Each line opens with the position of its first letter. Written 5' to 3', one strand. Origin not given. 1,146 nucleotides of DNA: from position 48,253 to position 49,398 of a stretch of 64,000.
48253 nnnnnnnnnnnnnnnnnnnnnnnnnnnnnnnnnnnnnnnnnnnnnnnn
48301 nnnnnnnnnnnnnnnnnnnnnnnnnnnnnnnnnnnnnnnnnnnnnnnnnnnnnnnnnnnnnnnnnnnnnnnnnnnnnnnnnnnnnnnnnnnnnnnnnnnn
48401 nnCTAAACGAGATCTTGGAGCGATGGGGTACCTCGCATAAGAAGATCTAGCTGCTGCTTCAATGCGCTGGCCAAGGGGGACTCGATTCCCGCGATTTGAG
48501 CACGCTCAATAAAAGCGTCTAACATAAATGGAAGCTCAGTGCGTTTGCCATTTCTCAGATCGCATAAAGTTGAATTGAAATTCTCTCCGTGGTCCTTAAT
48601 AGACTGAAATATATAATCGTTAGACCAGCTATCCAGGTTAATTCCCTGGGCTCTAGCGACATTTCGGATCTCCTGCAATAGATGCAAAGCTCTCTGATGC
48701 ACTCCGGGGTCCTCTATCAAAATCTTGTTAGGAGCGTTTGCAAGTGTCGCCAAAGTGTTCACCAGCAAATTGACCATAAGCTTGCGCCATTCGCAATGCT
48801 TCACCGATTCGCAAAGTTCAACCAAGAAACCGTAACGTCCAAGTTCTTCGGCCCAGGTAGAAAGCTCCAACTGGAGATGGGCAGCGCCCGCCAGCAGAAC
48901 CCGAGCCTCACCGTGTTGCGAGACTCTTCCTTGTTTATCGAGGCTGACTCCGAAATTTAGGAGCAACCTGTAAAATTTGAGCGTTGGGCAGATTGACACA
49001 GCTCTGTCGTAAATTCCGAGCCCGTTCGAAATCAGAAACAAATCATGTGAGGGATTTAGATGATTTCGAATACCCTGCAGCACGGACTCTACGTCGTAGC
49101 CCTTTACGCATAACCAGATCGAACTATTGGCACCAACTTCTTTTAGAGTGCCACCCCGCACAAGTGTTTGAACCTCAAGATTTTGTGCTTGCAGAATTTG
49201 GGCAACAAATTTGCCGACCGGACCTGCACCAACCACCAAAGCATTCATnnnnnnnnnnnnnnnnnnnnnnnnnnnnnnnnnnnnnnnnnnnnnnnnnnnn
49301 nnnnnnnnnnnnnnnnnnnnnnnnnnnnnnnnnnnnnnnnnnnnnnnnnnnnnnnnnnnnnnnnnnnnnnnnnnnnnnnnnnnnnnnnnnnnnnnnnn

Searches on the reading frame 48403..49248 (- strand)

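Call 53: search_protein_families(library=pfam, proteins=[window:48403-49248:-], max_evalue=0.00001)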
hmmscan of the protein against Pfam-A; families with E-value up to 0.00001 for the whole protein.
window:48403-49248:- (281 aa): 2 families
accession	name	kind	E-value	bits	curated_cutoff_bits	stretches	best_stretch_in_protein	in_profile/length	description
PF08546.17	ApbA_C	-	8.4e-21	75.1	22.7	1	150-266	3-120/125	Ketopantoate reductase PanE/ApbA C terminal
PF02558.23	ApbA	-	4.5e-12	46.3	22.2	1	45-118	71-144/150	Ketopantoate reductase PanE/ApbA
